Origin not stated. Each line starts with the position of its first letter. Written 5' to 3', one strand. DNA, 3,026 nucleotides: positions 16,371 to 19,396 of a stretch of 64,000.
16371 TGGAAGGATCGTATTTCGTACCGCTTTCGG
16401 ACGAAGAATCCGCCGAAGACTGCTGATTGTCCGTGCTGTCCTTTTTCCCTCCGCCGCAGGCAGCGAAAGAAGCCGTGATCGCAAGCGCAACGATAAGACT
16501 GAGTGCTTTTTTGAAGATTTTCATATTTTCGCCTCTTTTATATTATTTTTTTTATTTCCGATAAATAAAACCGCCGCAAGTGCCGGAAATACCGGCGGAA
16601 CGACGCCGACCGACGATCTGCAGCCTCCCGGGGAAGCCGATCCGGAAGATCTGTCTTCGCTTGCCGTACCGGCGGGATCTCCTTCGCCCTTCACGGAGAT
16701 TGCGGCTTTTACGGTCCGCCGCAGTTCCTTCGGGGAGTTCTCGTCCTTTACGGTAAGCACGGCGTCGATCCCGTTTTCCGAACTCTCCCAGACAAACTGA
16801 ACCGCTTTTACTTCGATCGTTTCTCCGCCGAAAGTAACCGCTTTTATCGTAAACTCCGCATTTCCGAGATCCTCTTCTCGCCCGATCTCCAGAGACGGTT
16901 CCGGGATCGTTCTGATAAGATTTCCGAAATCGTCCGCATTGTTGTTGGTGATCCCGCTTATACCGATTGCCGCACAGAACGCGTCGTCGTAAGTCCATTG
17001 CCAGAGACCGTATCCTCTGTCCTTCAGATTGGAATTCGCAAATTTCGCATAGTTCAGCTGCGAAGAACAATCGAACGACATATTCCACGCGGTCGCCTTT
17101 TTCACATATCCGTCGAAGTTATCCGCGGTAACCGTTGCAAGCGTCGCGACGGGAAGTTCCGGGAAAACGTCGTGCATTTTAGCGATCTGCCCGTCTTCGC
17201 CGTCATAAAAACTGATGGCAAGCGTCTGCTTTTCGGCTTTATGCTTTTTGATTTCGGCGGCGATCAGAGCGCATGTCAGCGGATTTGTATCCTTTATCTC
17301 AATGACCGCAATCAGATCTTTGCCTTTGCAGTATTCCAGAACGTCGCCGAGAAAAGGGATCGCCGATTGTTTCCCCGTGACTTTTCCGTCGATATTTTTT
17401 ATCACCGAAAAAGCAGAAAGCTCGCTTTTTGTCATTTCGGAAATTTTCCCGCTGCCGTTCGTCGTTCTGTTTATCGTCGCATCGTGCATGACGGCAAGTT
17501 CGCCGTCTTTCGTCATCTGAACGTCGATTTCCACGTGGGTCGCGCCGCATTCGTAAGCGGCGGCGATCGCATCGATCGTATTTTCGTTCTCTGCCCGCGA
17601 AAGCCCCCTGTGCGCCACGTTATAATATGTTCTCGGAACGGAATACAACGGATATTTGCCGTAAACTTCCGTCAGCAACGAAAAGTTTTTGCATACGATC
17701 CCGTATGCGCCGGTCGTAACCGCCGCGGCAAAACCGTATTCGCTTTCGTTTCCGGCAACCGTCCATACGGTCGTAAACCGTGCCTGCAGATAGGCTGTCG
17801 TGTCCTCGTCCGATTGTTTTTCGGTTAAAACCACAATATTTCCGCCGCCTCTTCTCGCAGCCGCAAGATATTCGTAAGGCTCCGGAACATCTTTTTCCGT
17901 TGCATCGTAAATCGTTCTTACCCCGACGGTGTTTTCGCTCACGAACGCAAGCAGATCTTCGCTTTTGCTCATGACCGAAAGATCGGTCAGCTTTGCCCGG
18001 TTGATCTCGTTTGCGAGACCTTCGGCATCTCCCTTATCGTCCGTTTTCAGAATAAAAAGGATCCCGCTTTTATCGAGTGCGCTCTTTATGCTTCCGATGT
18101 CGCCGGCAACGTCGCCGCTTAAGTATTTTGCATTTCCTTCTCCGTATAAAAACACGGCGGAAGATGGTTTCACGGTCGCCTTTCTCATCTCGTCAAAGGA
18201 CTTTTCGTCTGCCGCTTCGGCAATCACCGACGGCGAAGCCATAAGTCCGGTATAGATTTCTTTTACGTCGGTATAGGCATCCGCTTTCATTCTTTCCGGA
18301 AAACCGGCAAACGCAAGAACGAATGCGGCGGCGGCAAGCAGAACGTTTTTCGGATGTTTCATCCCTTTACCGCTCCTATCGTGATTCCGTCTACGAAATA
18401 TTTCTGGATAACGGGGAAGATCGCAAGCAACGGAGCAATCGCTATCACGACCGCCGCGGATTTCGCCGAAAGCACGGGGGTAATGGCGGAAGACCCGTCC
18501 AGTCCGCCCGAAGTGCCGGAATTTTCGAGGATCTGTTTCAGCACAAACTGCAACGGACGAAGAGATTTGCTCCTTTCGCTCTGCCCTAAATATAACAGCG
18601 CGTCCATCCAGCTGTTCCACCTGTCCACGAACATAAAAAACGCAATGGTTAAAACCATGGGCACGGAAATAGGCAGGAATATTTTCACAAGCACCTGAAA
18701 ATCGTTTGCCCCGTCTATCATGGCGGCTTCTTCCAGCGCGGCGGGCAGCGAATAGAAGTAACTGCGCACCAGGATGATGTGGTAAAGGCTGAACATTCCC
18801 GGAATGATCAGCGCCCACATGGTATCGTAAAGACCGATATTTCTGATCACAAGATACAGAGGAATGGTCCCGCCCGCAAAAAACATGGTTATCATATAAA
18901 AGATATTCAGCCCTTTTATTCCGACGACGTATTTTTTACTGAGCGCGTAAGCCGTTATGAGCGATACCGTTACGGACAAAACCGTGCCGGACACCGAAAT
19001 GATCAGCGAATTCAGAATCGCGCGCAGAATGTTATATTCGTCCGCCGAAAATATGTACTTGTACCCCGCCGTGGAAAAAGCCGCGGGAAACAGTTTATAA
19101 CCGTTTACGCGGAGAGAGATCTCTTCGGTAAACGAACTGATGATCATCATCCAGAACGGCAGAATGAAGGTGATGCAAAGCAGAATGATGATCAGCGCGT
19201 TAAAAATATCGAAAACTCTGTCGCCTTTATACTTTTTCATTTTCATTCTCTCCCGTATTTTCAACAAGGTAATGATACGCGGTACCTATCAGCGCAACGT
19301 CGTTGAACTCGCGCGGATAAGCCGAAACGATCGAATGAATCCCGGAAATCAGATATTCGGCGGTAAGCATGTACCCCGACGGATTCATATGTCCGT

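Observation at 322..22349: A 12-gene, ~21.6-kb single-strand glycan-utilisation operon with an unusual enzyme mix under a divergent AraC regulator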

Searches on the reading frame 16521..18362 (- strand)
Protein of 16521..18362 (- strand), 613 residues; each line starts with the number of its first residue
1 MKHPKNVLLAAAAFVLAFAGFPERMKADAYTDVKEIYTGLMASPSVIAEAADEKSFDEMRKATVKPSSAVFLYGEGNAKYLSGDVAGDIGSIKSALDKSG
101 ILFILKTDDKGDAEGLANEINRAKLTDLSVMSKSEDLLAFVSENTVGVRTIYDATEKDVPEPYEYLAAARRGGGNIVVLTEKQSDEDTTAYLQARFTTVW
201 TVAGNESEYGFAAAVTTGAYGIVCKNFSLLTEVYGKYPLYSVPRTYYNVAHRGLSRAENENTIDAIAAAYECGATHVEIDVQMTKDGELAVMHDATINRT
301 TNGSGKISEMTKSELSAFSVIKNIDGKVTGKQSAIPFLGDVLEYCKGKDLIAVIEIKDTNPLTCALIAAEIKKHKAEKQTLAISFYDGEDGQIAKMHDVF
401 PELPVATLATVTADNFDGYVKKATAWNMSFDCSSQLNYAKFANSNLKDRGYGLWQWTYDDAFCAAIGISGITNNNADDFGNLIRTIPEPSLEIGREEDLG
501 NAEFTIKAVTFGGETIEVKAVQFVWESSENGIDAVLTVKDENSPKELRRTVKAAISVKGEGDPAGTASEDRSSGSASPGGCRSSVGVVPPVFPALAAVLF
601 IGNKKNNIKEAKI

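Call 4: search_protein_families(library=pfam, proteins=[window:16521-18362:-], max_evalue=0.01)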
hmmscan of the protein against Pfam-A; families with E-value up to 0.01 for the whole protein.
window:16521-18362:- (613 aa): 1 family
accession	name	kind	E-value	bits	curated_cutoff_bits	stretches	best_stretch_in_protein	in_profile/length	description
PF03009.23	GDPD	-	3.5e-27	96.5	23.6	1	251-471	1-237/244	Glycerophosphoryl diester phosphodiesterase family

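Call 10: search_protein_families(library=ncbifam, proteins=[window:16521-18362:-], max_evalue=0.01)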
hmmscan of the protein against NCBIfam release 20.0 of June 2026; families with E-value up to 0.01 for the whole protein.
window:16521-18362:- (613 aa): 4 families
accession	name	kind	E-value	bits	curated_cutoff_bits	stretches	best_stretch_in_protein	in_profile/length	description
NF006989.0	PRK09454.1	equivalog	2.1e-26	92.8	264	1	248-462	12-223/251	glycerophosphodiester phosphodiesterase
NF053857.1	LysphglycPlipDStph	equivalog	2e-18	66.8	450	1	244-390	44-199/305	lysophosphatidylglycerol phospholipase D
NF008354.0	PRK11143.1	equivalog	2.2e-09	36.7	254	1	248-307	33-92/359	glycerophosphodiester phosphodiesterase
NF041304.3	AvrBs2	equivalog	5.4e-08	31.2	1000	1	251-367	274-399/716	type III secretion system effector avirulence protein AvrBs2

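Call 20: search_solved_structures(query=window:16521-18362:-, max_evalue=0.01)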
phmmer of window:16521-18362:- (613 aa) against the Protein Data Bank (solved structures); distinct sequences matched with E-value up to 0.01: 27.
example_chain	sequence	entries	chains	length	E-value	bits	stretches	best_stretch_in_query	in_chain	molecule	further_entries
2pz0_A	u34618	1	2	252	9.4e-20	74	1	249-388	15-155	Glycerophosphoryl diester phosphodiesterase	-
2oog_A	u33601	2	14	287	5.6e-16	61.5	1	246-483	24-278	Glycerophosphoryl diester phosphodiesterase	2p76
3i10_A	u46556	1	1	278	1.4e-15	60.2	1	248-355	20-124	Putative Glycerophosphoryl diester phosphodiesterase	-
1zcc_A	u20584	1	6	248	3.9e-15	58.7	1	249-372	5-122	glycerophosphodiester phosphodiesterase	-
9f49_AAA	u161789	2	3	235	5.4e-14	55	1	247-345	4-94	GP-PDE domain-containing protein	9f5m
5t91_A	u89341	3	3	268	6.5e-14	54.7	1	243-409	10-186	Glycerophosphoryl diester phosphodiesterase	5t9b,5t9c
2otd_A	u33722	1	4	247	8.4e-14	54.3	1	249-415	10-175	Glycerophosphodiester phosphodiesterase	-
9eul_A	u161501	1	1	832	2.8e-13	52.6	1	244-345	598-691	GP-PDE domain-containing protein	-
9euf_B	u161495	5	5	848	2.9e-13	52.6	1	244-345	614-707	GP-PDE domain-containing protein | ORF58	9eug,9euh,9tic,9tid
4r7o_A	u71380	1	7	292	6e-13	51.5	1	245-319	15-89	Glycerophosphoryl diester phosphodiesterase, putative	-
4oec_A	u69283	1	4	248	1e-12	50.8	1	249-362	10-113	Glycerophosphoryl diester phosphodiesterase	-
7ym0_A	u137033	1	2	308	3.3e-12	49.1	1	247-319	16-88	Lysoplasmalogenase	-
7e0v_A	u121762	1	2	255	3.3e-12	49.1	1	249-376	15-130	Glycerophosphodiester phosphodiesterase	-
7ymp_A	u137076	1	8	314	3.5e-12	49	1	247-319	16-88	Lysoplasmalogenase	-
8ghh_A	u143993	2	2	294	6e-12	48.2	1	243-332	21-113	Glycerophosphodiester phosphodiesterase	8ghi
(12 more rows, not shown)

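Call 49: find_homologous_proteins(query=window:16521-18362:-, max_evalue=1e-10)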
Query window:16521-18362:- (613 aa): 16 proteins with E <= 1e-10 among 8000 candidates.
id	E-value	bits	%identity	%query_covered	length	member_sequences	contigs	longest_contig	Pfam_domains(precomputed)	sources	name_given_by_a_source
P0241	0.0e+0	1361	100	100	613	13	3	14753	PF03009.24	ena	-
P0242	4.7e-283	958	76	91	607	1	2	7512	PF03009.24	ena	-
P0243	2.4e-193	662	55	90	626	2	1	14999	PF03009.24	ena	-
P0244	4.5e-193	661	56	88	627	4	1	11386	PF03009.24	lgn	-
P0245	8.3e-193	660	54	92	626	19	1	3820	PF03009.24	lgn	-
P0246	3.4e-192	658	53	100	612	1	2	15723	PF03009.24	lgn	-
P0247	6.0e-190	651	53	96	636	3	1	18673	PF03009.24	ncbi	-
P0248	2.6e-72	262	35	78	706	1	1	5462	PF03009.24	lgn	-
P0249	2.8e-62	229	32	79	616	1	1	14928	PF03009.24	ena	-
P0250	6.5e-58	215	30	77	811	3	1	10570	PF06439.19,PF03009.24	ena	-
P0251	1.2e-52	197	28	97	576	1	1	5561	PF03009.24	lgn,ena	-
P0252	1.4e-38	151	28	91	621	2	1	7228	PF03009.24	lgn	-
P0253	4.4e-31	126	28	99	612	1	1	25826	PF03009.24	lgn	-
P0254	1.3e-29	121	27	98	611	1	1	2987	PF03009.24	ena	-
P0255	1.4e-29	121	27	98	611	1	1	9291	PF03009.24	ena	-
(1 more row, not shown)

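Call 50: find_encoding_contigs(protein=P0247, flank=10000, max_places=1)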
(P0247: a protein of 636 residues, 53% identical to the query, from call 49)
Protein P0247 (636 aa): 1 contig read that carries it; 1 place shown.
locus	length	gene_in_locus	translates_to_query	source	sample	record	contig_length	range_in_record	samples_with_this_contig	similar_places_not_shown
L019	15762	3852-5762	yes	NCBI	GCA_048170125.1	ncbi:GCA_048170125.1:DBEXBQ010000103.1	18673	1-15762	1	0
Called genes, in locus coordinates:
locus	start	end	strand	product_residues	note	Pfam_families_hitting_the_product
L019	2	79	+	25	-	?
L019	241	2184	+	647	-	PF00528:BPD_transp_1 (weak)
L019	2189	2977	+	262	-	PF00657:Lipase_GDSL (weak), PF13472:Lipase_GDSL_2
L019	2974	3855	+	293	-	PF00528:BPD_transp_1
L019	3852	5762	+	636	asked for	PF03009:GDPD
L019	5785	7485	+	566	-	PF01547:SBP_bac_1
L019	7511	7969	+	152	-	-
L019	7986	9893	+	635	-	PF22842:Pel9A-like_beta_helix (weak)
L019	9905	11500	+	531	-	PF13229:Beta_helix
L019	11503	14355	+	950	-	PF02837:Glyco_hydro_2_N, PF00703:Glyco_hydro_2 (weak), PF02836:Glyco_hydro_2_C, PF16353:LacZ_4 (weak), PF02929:Bgal_small_N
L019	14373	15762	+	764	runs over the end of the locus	PF17389:Bac_rhamnosid6H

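Call 51: find_encoding_contigs(protein=P0253, flank=10000, max_places=1)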
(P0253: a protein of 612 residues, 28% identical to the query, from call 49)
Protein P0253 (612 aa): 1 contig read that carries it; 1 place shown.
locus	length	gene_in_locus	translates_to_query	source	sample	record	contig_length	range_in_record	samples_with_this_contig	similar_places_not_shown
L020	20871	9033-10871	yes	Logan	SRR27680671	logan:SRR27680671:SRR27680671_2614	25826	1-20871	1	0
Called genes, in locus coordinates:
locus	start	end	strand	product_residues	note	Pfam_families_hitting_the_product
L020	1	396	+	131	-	?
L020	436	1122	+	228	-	PF01522:Polysacc_deac_1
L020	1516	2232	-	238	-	PF00936:BMC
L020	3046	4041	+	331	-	PF00356:LacI, PF00532:Peripla_BP_1, PF13377:Peripla_BP_3, PF13407:Peripla_BP_4 (weak)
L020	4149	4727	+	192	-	PF02502:LacAB_rpiB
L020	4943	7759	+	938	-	-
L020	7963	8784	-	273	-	PF02311:AraC_binding (weak), PF12833:HTH_18, PF00165:HTH_AraC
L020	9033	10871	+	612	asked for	PF03009:GDPD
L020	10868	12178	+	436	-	PF00657:Lipase_GDSL, PF13472:Lipase_GDSL_2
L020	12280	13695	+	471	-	PF13416:SBP_bac_8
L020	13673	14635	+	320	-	PF00528:BPD_transp_1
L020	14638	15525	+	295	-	PF00528:BPD_transp_1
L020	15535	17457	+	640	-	-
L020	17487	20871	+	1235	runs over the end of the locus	PF07523:Big_3 (faint), PF02368:Big_2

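Call 52: find_encoding_contigs(protein=P0249, flank=10000, max_places=1)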
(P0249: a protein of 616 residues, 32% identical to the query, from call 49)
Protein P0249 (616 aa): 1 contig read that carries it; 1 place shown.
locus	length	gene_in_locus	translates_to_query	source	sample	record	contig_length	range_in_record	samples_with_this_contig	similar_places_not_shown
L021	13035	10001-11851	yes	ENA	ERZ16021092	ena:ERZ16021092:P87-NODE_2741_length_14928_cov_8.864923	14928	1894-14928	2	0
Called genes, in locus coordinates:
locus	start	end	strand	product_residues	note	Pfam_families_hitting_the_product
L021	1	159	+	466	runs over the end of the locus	PF06545:AllG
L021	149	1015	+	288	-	PF01263:Aldose_epim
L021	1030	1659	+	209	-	PF01081:Aldolase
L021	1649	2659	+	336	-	PF00294:PfkB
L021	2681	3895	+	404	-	PF17996:CE2_N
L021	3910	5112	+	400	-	PF17996:CE2_N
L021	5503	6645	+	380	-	PF01636:APH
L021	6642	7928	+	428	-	PF01408:GFO_IDH_MocA, PF02894:GFO_IDH_MocA_C, PF22725:GFO_IDH_MocA_C3 (weak)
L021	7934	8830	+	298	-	PF02517:Rce1-like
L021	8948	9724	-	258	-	PF01790:LGT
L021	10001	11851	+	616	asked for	PF03009:GDPD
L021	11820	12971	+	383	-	PF00657:Lipase_GDSL (weak), PF13472:Lipase_GDSL_2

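Call 56: search_protein_families(library=pfam, proteins=[L020:15535-17457:+, L020:4943-7759:+, L020:10868-12178:+], max_evalue=0.1)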
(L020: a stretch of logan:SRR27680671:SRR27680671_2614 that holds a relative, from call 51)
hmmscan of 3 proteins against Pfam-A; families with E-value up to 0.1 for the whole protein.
L020:15535-17457:+ (640 aa): 0 families

L020:4943-7759:+ (938 aa): 2 families
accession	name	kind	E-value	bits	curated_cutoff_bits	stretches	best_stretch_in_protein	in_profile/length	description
PF17132.9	Glyco_hydro_106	-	0.00091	18.3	29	0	320-514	435-623/743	alpha-L-rhamnosidase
PF22369.2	GLMA_2nd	-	0.0024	18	27.7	1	482-543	47-107/138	GLMA-like, second domain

L020:10868-12178:+ (436 aa): 2 families
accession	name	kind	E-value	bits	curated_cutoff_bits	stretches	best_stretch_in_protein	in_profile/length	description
PF13472.12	Lipase_GDSL_2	-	4.2e-16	60.4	32.9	1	231-420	1-177/178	GDSL-like Lipase/Acylhydrolase family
PF00657.28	Lipase_GDSL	-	7.7e-11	43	23.6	1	229-424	1-206/208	GDSL-like Lipase/Acylhydrolase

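Call 69: predict_structure(alignment_id=A3)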
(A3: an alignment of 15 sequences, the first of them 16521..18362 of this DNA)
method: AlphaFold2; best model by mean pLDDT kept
length: 613 residues; sequences in the alignment: 15
mean_pLDDT: 82.1   pTM: 0.81
mean pLDDT of the five models: 82.1, 81.5, 80.9, 80.9, 78.6
residues with pLDDT >= 90: 356; 70-90: 141; 50-70: 24; < 50: 92
segments of 3 or more residues with pLDDT < 50: 1-37, 561-613
pLDDT, mean of each block of 10 residues (from residue 1): 40 38 37 51 91 96 92 95 96 94 95 93 93 96 92 94 95 94 93 93 96 94 96 90 86 88 95 93 96 90 94 96 78 95 95 93 95 96 87 93 89 80 88 58 73 70 70 80 92 86 93 94 92 94 86 86 38 29 29 40 37 34
secondary structure, 60 per line:
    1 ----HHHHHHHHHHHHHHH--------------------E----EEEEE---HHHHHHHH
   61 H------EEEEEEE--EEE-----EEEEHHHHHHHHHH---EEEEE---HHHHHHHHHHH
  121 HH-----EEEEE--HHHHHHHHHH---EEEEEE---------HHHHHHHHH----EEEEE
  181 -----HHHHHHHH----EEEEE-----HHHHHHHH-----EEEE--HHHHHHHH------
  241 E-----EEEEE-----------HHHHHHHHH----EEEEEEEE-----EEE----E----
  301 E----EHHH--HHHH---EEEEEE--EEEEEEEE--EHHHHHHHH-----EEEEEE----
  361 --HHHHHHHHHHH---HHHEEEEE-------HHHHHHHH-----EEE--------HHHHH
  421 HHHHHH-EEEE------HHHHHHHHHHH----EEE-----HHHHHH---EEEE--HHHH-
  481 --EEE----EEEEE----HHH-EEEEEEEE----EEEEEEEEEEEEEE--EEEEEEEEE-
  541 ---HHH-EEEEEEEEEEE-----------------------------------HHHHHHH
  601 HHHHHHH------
elements in order: H5-19 E45-49 H53-61 E68-74 E77-79 E85-88 H89-98 E102-106 H110-122 E128-132 H135-144 E148-153 H163-171 E176-180 H186-193 E198-202 H208-215 E221-224 H227-234 E247-251 H263-271 E276-283 E289-291 H312-315 E319-324 E327-334 H338-345 E351-356 H363-373 E380-384 H392-399 E405-407 H416-426 E428-431 H438-448 E453-455 H461-466 E470-473 H476-479 E483-485 E490-494 E503-510 E515-528 E531-539 E548-558 H594-607

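Call 71: fold_search(model_id=the predicted structure, library=pdb)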
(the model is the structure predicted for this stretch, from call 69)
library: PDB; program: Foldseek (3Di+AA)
matches with E <= 10: 1765; with E <= 0.001: 129
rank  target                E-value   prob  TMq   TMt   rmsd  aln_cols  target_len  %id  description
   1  2pz0_B                3.1e-16  1.00  0.35  0.83   2.9       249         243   28  Crystal structure of Glycerophosphodiester Phosphodiesterase (GDPD) from T. tengcongensis (released 2008-04-01)
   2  2pz0_A                4.5e-16  1.00  0.33  0.82   2.8       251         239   27  Crystal structure of Glycerophosphodiester Phosphodiesterase (GDPD) from T. tengcongensis (released 2008-04-01)
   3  4r7o_G                8.1e-15  1.00  0.32  0.69   4.0       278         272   21  Crystal Structure of Putative Glycerophosphoryl Diester Phosphodiesterasefrom Bacillus anthraci (released 2014-09-10)
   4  8ghh                  1.7e-14  1.00  0.34  0.71   4.3       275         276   23  Crystal structure of Staphylococcus aureus Lysophosphatidylglycerol phospholipase D (released 2023-11-01)
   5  4r7o_F                2.3e-14  1.00  0.32  0.68   3.9       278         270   23  Crystal Structure of Putative Glycerophosphoryl Diester Phosphodiesterasefrom Bacillus anthraci (released 2014-09-10)
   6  9f5m_AAA              2.7e-14  1.00  0.32  0.80   3.1       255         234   23  Structure of the C-terminal domain of bacteriophage K gp155, native (released 2025-04-09)
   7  4r7o_A                2.7e-14  1.00  0.32  0.66   4.1       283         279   22  Crystal Structure of Putative Glycerophosphoryl Diester Phosphodiesterasefrom Bacillus anthraci (released 2014-09-10)
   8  5t9c                  3.2e-14  1.00  0.32  0.71   3.6       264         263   26  Crystal structure of B. subtilis 168 GlpQ in complex with glycerol-3-phosphate (1 hour soak) (released 2016-11-02)
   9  8ghi                  3.4e-14  1.00  0.32  0.69   4.2       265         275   23  Crystal structure of Staphylococcus aureus Lysophosphatidylglycerol phospholipase D (released 2023-11-01)
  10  5t9b                  4.0e-14  1.00  0.32  0.72   3.9       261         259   26  Crystal structure of B. subtilis 168 GlpQ in complex with glycerol-3-phosphate (5 minute soak) (released 2016-11-02)
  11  4r7o_E                4.2e-14  1.00  0.32  0.67   4.4       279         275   22  Crystal Structure of Putative Glycerophosphoryl Diester Phosphodiesterasefrom Bacillus anthraci (released 2014-09-10)
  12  2oog_A                5.3e-14  1.00  0.33  0.72   3.2       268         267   26  Crystal structure of glycerophosphoryl diester phosphodiesterase from Staphylococcus aureus (released 2007-02-06)
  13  2oog_D                8.3e-14  1.00  0.34  0.74   3.3       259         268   27  Crystal structure of glycerophosphoryl diester phosphodiesterase from Staphylococcus aureus (released 2007-02-06)
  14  4r7o_C                1.1e-13  1.00  0.32  0.66   4.0       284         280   22  Crystal Structure of Putative Glycerophosphoryl Diester Phosphodiesterasefrom Bacillus anthraci (released 2014-09-10)
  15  5t91                  1.2e-13  1.00  0.32  0.72   3.9       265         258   27  Crystal structure of B. subtilis 168 GlpQ in complex with bicine (released 2016-11-02)
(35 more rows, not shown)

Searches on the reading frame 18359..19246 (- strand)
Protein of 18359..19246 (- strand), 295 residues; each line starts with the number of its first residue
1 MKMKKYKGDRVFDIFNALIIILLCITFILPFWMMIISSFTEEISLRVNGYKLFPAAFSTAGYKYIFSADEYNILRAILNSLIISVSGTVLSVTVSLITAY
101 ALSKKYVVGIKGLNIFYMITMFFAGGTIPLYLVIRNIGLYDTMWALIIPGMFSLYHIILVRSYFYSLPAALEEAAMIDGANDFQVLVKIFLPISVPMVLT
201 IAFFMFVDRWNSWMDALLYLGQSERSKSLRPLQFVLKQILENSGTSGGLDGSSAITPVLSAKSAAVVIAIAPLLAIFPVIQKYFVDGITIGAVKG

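Call 4: search_protein_families(library=pfam, proteins=[window:18359-19246:-], max_evalue=0.01)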
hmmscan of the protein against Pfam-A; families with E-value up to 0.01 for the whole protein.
window:18359-19246:- (295 aa): 1 family
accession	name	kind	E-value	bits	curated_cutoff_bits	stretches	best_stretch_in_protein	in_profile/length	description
PF00528.27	BPD_transp_1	-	1.3e-07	32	26.4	1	113-287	43-181/184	Binding-protein-dependent transport system inner membrane component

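Call 10: search_protein_families(library=ncbifam, proteins=[window:18359-19246:-], max_evalue=0.01)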
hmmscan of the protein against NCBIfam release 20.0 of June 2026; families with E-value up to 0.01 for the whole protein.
window:18359-19246:- (295 aa): 7 families
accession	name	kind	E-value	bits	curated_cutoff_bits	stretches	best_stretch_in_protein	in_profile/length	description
NF040932.1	ABC_arch_GlcU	equivalog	2.1e-20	73.5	340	1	16-289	5-265/272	glucose ABC transporter permease GlcU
NF008210.0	PRK10973.1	equivalog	1.1e-14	54.9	297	1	10-288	6-276/281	sn-glycerol-3-phosphate ABC transporter permease UgpE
NF008231.0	PRK10998.1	equivalog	2e-13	50.5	261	1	6-295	6-296/296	maltose ABC transporter permease MalG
TIGR03262.1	PhnU2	equivalog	3.3e-06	26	593.25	1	138-211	404-479/546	putative 2-aminoethylphosphonate ABC transporter permease subunit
NF007047.0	PRK09500.1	equivalog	7.7e-06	25.7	326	1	19-202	10-189/257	spermidine/putrescine ABC transporter permease PotC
TIGR01581.1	Mo_ABC_porter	hypoth_equivalog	1.1e-05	25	210.3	1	73-202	19-164/225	ABC transporter permease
NF006939.0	PRK09421.1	equivalog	0.0021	17.5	262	0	161-206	113-158/230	molybdate ABC transporter permease subunit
